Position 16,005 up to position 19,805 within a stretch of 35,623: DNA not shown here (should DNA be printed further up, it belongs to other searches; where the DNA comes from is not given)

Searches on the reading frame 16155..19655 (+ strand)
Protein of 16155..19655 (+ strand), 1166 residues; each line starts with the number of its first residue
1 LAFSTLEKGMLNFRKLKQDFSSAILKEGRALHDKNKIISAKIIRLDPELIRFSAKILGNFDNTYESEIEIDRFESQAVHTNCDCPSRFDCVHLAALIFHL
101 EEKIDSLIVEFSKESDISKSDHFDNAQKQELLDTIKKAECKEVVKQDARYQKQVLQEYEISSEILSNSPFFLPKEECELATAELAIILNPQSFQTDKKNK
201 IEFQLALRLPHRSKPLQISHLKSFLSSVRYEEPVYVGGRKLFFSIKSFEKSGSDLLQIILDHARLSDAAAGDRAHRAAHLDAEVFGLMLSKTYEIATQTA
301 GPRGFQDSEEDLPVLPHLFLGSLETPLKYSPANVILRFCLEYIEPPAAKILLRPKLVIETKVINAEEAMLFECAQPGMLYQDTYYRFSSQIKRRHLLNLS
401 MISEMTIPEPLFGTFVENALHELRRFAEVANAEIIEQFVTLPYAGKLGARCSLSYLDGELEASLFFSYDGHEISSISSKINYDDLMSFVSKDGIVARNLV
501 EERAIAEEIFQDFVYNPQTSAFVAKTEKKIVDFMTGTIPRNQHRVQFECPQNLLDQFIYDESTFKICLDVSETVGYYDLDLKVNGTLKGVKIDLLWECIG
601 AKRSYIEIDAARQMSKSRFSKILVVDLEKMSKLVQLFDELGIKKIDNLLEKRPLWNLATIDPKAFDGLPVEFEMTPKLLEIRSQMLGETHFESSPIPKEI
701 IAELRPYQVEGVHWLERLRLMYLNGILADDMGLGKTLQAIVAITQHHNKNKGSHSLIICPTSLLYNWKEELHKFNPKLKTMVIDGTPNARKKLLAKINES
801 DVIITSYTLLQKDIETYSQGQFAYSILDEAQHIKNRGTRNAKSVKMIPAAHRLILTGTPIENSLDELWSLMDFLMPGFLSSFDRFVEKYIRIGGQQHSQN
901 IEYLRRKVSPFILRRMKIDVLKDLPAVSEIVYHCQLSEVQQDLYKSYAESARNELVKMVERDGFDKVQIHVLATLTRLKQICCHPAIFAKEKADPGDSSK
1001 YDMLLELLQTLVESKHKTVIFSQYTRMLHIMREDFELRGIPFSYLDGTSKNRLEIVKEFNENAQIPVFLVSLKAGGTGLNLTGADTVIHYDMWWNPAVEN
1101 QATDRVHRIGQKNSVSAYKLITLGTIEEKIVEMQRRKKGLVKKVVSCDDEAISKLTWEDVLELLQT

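Call 37: search_protein_families(library=pfam, proteins=[window:16155-19655:+])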
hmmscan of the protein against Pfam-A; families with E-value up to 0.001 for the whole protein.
window:16155-19655:+ (1166 aa): 5 families
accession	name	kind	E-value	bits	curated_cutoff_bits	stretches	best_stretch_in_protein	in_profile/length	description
PF00176.29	SNF2-rel_dom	-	6.2e-70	236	24.9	1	707-986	1-289/290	SNF2-related domain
PF00271.37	Helicase_C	-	2.4e-27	95.8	23.5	1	1000-1110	2-110/110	Helicase conserved C-terminal domain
PF04851.21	ResIII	-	2.8e-14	53.8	22.5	1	703-860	3-163/164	Type III restriction enzyme, res subunit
PF08455.15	SNF2_assoc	-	9.8e-11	41.6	27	1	379-585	76-269/373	Bacterial SNF2 helicase associated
PF00270.35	DEAD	-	3.7e-10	40.2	26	1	729-863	21-163/167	DEAD/DEAH box helicase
